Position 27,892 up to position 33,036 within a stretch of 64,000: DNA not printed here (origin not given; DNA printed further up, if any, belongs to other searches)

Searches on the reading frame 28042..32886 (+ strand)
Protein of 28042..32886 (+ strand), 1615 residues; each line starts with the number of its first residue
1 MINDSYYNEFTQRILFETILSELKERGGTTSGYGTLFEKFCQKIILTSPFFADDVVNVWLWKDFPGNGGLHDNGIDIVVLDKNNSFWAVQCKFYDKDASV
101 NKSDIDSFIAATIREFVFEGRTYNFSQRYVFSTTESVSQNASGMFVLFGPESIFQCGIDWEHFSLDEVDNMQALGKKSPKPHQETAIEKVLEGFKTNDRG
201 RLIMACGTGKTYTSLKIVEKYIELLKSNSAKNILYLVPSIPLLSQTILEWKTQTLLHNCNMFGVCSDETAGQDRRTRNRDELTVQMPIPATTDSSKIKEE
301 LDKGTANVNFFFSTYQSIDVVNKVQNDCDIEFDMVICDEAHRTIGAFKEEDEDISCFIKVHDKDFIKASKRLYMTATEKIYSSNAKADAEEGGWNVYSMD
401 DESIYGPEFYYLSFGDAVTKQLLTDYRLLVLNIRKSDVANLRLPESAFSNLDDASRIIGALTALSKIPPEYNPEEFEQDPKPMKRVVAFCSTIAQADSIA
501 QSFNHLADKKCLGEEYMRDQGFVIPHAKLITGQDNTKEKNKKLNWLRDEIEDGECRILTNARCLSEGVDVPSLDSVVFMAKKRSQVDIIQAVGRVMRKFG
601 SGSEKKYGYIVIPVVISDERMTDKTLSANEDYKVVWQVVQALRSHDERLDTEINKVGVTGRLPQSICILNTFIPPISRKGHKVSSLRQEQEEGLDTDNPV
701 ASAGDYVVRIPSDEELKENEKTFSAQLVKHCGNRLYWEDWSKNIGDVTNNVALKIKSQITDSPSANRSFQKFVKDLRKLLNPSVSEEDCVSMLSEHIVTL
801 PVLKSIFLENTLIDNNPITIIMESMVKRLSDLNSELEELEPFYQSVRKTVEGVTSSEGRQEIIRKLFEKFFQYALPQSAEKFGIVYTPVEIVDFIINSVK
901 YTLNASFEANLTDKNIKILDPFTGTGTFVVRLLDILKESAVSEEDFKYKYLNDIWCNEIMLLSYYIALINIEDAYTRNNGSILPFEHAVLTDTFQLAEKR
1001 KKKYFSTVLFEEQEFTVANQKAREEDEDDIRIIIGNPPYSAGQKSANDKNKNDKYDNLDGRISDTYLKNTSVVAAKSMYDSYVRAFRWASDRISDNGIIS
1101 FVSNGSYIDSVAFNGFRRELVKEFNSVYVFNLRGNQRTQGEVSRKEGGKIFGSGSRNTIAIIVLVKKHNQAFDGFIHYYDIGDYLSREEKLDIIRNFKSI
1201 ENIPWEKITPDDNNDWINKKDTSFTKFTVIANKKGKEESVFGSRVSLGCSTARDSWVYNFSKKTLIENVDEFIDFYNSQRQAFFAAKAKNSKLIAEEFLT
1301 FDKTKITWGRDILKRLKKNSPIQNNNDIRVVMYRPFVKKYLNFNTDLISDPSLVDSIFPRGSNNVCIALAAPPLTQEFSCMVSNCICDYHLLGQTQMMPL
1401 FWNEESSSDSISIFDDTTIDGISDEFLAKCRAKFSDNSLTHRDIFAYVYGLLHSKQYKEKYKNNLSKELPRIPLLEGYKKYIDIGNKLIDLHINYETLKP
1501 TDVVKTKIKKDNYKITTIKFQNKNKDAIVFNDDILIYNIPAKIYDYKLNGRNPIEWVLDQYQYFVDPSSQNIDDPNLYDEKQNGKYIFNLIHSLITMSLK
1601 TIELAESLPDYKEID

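Call 92: search_protein_families(library=pfam, proteins=[window:28042-32886:+], max_evalue=0.00001)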
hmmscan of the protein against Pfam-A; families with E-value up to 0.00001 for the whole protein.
window:28042-32886:+ (1615 aa): 8 families
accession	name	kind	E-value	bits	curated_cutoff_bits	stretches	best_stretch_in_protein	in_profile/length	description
PF18135.7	Type_ISP_C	-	6.3e-88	295.6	25.9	1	1246-1590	7-342/342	Type ISP C-terminal specificity domain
PF22240.1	ISP_coupler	-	5.4e-33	114.5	27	1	736-857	1-125/126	Type ISP restriction-modification enzyme, coupler domain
PF13156.12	Mrr_cat_2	-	7.5e-27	94.2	22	1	48-166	3-123/127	Restriction endonuclease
PF04851.21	ResIII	-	9.8e-23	81.3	22.5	1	177-377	2-161/164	Type III restriction enzyme, res subunit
PF00271.37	Helicase_C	-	3.6e-09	37.3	23.5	1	484-597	16-108/110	Helicase conserved C-terminal domain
PF00270.35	DEAD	-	5.1e-08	33.3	26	1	181-377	2-159/167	DEAD/DEAH box helicase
PF02384.22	N6_Mtase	-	1.3e-06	28.4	20.4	1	861-1056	4-151/311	N-6 DNA Methylase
PF07669.17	Eco57I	-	3.7e-06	27.6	25.3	0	1004-1132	54-165/171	Eco57I restriction-modification methylase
